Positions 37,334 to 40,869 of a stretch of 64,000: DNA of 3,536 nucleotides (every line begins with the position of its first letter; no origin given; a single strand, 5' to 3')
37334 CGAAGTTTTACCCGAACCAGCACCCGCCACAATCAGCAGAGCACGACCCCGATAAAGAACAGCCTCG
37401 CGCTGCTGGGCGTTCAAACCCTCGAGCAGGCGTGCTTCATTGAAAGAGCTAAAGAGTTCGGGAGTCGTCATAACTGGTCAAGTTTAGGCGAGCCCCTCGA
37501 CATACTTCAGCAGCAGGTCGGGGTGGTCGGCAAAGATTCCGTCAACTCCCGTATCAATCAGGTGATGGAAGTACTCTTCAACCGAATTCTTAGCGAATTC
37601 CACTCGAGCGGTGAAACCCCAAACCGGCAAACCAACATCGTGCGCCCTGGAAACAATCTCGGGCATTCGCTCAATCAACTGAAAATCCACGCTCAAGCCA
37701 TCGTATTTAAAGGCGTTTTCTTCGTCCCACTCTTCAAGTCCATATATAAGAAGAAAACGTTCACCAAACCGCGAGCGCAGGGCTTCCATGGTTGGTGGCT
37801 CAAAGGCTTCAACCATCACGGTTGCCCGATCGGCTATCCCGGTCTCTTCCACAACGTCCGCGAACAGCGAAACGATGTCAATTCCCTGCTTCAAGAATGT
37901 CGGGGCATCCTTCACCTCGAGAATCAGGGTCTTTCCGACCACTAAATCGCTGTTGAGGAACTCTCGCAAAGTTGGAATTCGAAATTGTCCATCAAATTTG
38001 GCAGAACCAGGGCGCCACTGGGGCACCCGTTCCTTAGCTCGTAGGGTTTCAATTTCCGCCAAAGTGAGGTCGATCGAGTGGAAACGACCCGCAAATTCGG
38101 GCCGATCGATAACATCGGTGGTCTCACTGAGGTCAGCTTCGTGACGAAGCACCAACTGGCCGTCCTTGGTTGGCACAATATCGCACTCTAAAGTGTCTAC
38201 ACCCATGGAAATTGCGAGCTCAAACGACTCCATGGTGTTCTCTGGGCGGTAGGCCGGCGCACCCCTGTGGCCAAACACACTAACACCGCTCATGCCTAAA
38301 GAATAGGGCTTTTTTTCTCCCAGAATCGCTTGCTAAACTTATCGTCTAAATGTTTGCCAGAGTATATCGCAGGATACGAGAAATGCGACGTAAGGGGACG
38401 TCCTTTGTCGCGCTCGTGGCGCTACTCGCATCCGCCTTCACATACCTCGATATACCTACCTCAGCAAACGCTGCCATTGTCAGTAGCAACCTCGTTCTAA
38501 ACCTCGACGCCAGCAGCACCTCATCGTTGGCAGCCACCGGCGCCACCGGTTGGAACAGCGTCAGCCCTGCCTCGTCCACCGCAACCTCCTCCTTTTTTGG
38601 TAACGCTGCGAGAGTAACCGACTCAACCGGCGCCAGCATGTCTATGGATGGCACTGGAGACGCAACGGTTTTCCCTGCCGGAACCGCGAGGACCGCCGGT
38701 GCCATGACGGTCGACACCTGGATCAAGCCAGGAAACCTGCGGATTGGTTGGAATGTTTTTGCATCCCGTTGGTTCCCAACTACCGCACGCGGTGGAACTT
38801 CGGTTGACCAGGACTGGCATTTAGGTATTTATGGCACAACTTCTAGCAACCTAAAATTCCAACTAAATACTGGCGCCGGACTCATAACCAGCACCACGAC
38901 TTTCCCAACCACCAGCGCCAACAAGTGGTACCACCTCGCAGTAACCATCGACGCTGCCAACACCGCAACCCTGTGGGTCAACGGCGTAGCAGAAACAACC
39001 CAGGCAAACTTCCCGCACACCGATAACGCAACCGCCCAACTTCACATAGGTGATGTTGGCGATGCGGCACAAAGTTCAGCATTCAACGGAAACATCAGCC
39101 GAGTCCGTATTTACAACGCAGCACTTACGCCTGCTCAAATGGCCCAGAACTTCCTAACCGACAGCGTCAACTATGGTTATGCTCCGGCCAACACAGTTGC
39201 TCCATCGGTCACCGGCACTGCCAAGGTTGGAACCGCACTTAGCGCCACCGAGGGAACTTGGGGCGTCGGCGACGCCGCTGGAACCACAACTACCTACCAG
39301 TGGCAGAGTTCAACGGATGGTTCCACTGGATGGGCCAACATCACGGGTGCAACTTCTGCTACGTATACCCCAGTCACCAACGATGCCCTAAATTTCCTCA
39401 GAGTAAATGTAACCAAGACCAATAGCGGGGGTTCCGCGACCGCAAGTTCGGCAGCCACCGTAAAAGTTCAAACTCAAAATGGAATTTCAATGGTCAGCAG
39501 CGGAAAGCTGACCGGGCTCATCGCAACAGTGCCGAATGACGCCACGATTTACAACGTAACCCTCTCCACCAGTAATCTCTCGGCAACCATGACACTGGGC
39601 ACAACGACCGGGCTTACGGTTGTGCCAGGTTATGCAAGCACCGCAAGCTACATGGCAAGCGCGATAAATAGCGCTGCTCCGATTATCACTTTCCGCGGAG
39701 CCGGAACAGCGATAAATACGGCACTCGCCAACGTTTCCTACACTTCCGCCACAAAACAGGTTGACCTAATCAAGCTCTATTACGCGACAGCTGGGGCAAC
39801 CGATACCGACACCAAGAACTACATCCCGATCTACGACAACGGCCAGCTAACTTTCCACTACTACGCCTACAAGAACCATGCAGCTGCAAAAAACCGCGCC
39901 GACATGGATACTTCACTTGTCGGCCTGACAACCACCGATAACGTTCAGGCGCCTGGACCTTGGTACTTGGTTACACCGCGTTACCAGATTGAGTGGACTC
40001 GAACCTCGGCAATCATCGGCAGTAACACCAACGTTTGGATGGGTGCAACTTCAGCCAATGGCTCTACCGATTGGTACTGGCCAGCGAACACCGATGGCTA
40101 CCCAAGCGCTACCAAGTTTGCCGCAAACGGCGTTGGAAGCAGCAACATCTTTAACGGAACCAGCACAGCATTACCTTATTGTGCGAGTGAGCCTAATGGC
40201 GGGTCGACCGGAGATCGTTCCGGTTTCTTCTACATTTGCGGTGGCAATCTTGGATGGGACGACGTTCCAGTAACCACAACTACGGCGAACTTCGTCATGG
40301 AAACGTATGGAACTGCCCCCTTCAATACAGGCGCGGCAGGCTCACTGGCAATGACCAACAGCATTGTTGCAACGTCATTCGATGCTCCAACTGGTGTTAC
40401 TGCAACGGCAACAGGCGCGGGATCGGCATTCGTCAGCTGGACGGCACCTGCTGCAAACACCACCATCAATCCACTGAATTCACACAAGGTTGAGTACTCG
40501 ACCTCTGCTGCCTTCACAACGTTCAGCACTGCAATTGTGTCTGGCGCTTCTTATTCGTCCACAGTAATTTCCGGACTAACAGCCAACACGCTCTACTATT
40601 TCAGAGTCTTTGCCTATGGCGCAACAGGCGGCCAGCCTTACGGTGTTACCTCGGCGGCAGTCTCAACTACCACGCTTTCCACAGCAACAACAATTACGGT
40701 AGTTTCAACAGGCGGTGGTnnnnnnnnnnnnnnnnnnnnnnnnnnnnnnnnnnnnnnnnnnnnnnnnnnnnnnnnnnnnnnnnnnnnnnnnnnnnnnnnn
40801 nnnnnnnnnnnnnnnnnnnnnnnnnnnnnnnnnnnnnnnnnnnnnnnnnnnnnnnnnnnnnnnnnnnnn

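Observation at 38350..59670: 21.3-kb single ORF encoding a 7,106-aa secreted modular protein in an otherwise compact genome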

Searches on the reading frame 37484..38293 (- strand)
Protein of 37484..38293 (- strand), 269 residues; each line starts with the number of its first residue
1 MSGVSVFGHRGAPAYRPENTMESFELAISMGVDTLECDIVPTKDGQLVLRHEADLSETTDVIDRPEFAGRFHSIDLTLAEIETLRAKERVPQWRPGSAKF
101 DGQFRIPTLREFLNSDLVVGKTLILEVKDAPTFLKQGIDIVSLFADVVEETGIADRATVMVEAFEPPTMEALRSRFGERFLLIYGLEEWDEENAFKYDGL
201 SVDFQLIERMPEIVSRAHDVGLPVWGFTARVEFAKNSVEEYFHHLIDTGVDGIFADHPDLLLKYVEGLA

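Call 78: search_protein_families(library=pfam, proteins=[window:37484-38293:-], max_evalue=0.00001)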
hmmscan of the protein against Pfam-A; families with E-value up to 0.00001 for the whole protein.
window:37484-38293:- (269 aa): 1 family
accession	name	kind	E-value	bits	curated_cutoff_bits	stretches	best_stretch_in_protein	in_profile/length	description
PF03009.23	GDPD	-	1.2e-37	130.7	23.6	1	9-260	1-244/244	Glycerophosphoryl diester phosphodiesterase family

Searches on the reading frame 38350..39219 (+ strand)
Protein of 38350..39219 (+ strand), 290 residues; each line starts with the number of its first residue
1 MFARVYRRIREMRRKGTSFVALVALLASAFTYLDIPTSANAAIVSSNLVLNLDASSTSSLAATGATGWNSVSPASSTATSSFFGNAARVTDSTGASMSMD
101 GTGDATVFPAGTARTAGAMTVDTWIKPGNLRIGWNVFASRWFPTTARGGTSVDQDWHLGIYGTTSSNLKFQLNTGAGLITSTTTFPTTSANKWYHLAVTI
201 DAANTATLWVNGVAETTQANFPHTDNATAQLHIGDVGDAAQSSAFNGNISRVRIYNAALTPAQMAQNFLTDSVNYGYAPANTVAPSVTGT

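Call 10: search_protein_families(library=pfam, proteins=[window:38350-39219:+], max_evalue=1)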
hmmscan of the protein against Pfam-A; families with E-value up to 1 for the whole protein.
window:38350-39219:+ (290 aa): 4 families
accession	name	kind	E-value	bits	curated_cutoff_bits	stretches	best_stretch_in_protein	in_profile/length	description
PF13385.13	Laminin_G_3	-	5.7e-22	78.9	27.6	1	100-263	1-149/151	Concanavalin A-like lectin/glucanases superfamily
PF02210.31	Laminin_G_2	-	1.5e-07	32.3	22.9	1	165-254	27-123/126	Laminin G domain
PF02973.23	Sialidase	-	0.00051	20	26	1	197-265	109-182/189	Sialidase, N-terminal domain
PF00354.24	Pentaxin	-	0.012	15.7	25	1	187-267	79-166/194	Pentaxin family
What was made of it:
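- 38647..39138 (+): Laminin_G_3 / concanavalin-A-like lectin-fold domain (aa 100-263). Pfam PF13385, E 5.7e-22 (call 10).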

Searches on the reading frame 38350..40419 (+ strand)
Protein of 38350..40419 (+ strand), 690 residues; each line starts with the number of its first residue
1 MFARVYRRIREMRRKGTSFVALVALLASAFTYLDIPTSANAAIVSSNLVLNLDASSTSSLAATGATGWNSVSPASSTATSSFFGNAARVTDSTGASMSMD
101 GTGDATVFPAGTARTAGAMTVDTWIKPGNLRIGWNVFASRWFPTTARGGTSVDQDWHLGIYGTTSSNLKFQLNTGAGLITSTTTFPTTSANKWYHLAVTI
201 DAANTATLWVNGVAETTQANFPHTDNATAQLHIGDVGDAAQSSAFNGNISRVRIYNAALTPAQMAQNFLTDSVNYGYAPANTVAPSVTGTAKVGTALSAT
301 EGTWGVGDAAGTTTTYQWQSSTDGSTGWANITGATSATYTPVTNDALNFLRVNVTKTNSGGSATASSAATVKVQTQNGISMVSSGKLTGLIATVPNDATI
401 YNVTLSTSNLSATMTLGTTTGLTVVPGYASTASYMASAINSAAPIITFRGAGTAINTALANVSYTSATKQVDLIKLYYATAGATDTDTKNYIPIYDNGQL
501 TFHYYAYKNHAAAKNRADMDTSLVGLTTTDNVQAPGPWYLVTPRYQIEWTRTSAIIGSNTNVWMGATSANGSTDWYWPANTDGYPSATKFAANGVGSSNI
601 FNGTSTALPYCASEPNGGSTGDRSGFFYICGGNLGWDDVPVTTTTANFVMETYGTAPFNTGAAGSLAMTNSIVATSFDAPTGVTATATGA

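Call 24: search_solved_structures(query=window:38350-40419:+, max_evalue=0.1, show_alignments=0)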
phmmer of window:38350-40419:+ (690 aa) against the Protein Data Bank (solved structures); distinct sequences matched with E-value up to 0.1: 0.

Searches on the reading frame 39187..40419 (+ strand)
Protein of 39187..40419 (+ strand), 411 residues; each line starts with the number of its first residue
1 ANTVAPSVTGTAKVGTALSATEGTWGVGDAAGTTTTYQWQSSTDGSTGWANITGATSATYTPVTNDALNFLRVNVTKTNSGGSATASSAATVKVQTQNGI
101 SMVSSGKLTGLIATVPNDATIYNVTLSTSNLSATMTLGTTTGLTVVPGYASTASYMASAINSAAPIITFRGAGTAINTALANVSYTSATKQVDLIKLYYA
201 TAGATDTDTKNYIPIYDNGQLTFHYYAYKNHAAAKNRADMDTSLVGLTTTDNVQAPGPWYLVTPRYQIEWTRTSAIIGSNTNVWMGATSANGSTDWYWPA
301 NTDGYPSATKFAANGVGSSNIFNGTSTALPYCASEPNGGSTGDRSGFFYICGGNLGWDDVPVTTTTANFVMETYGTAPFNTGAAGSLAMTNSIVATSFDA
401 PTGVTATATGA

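Call 10: search_protein_families(library=pfam, proteins=[window:39187-40419:+], max_evalue=1)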
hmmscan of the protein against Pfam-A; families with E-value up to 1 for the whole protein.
window:39187-40419:+ (411 aa): 2 families
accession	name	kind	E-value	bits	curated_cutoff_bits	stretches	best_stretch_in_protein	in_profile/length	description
PF24819.1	DUF7710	-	0.14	12.7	27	1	85-129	8-52/86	Domain of unknown function (DUF7710)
PF00059.27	Lectin_C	-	0.22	12.7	22.6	1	261-309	19-68/107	Lectin C-type domain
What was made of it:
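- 39475..40386 (+): Conserved head region of unknown fold (aa 376-679). It contains the YIPIYDN...FHYYAY, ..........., EPN (aa 614) and WDD (aa 636) motifs. The C-type-lectin assignment is unverified. Lectin_C E 0.22 (call 10).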

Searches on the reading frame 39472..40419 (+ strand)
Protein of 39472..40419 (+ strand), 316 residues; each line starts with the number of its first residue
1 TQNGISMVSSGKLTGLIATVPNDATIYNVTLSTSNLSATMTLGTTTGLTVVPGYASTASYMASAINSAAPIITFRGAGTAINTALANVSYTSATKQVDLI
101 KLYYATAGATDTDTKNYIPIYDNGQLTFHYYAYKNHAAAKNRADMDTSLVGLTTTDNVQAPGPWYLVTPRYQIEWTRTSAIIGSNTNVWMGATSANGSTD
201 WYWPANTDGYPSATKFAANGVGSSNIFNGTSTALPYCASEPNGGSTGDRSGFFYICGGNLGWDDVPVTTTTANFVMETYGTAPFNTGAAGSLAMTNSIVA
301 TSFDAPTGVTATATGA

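Call 67: predict_structure(alignment_id=A4)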
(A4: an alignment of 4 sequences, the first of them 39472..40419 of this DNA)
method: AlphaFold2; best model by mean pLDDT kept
length: 316 residues; sequences in the alignment: 4
mean_pLDDT: 43.9   pTM: 0.43
mean pLDDT of the five models: 43.9, 43.6, 42.7, 42.1, 40.6
residues with pLDDT >= 90: 1; 70-90: 56; 50-70: 35; < 50: 224
segments of 3 or more residues with pLDDT < 50: 1-4, 10-12, 54-57, 109-316
pLDDT, mean of each block of 10 residues (from residue 1): 42 52 76 73 83 52 76 81 79 64 59 43 40 34 38 28 29 34 34 36 35 37 31 31 28 30 24 28 26 27 26 23
secondary structure, 60 per line:
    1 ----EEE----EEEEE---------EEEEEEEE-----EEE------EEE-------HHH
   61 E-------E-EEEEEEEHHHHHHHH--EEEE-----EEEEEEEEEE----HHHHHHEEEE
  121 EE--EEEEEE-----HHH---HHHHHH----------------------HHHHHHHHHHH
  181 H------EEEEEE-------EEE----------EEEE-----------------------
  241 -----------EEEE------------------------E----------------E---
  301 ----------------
elements in order: E5-7 E12-16 E26-33 E39-41 E48-50 E71-77 H78-85 E88-91 E97-106 H111-116 E117-122 E125-130 H142-147 H170-181 E188-193 E201-203 E214-217 E252-255
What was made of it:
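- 39475..40386 (+): AF2 pLDDT 44 (call 67).
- On C-type lectin-like domain (PF00059): The AF2 model of aa 375-690 has pLDDT 44, and below 50 over the relevant part (call 67).
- Tried and rejected: AF2 of the head (aa 375-690, 4-sequence alignment) failed with pLDDT 44 (call 67).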

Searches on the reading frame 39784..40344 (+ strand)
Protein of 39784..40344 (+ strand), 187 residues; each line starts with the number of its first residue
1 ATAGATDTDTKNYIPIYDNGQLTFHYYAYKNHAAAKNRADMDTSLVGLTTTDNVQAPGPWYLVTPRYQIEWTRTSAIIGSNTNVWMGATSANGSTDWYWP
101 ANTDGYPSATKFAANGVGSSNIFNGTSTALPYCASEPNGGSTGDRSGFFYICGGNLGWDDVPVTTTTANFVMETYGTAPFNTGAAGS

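Call 70: search_solved_structures(query=A6, max_evalue=10, show_alignments=3)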
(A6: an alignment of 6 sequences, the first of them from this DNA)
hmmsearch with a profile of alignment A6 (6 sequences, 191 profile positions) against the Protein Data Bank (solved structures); distinct sequences matched with E-value up to 10: 14.
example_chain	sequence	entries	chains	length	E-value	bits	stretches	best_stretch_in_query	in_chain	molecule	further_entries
1n7u_A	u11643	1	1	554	0.075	16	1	71-121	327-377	Adsorption protein P2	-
1n7v_A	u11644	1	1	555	0.075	16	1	71-121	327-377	Adsorption protein P2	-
7zph_A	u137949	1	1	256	0.59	13.1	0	107-157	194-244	Pizza6-TNK-RSH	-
7zq2_A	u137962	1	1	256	1.2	12.1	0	107-157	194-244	Pizza6-RSH-TSH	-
7zqg_A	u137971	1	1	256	1.8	11.6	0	107-157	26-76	Pizza6-KSH-TSH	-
7zpw_A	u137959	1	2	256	2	11.4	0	105-157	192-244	Pizza6-TSK-TSH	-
6f0t_A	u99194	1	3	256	2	11.4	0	106-157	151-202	Pizza6-SFW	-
6qsd_A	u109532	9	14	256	2.3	11.2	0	107-157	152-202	Pizza6S | Pizza6-S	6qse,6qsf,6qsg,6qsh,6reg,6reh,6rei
7zpz_A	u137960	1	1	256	2.5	11.1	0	107-157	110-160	Pizza6-TSR-TSH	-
7zcj_A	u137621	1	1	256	4.6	10.2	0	107-157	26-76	Pizza6-TNH-TSH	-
6rej_A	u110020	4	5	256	7.1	9.6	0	107-157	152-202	Pizza6-SH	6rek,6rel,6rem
3ww9_A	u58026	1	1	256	7.3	9.6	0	107-157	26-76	pizza6 protein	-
6ren_A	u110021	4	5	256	8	9.4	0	107-158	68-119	3fPizza6-SH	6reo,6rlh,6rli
6f0s_A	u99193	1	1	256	8.1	9.4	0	107-157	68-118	Pizza6-SYW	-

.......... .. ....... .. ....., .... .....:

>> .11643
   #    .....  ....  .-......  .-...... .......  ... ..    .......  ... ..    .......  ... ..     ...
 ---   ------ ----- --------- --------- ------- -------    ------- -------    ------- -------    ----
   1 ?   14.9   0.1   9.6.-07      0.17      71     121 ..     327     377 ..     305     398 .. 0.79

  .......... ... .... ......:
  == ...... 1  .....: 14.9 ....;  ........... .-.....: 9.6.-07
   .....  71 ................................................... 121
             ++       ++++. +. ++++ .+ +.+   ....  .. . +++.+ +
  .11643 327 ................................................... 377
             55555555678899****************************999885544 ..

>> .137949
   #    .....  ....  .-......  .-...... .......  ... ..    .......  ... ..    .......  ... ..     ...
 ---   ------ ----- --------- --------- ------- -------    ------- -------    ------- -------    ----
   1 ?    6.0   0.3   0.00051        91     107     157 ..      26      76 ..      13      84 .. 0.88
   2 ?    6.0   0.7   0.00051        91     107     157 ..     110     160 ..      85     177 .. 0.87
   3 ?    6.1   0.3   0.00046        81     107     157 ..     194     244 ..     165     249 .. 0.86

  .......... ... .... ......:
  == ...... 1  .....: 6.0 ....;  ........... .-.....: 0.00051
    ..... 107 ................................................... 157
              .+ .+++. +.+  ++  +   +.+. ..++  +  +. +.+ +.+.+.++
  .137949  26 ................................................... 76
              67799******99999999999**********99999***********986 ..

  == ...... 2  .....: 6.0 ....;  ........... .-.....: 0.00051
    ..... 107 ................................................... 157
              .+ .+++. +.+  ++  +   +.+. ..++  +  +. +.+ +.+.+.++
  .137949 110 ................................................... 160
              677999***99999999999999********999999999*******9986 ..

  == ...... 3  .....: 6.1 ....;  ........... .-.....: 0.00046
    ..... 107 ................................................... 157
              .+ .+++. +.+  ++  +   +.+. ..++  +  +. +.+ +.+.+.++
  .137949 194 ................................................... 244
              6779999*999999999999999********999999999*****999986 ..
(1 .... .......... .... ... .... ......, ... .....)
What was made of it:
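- The C-type-lectin part is unverified (calls 67, 70).
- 39475..40386 (+): No PDB profile hit (call 70).
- On C-type lectin-like domain (PF00059): A profile of 6 relatives finds no CTLD in the PDB (call 70).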

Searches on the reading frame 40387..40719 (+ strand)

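Call 10: search_protein_families(library=pfam, proteins=[window:40387-40719:+], max_evalue=1)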
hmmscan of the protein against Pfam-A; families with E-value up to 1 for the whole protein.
window:40387-40719:+ (111 aa): 4 families
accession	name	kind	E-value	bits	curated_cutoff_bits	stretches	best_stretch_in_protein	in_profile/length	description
PF00041.27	fn3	-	1.5e-09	38.4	25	1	1-85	3-77/84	Fibronectin type III domain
PF16656.11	Pur_ac_phosph_N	-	2.6e-07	31.5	30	1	1-96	1-93/93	Purple acid Phosphatase, N-terminal domain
PF10179.15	NDNF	-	0.0042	17.6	27.3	1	47-81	79-113/127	Neuron-derived neurotrophic factor, first Fn(III) domain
PF25059.1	FN3_DSCAM-DSCAML_C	-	0.044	14.6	39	1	29-98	19-83/89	DSCAM/DSCAML C-terminal Fn3-like domain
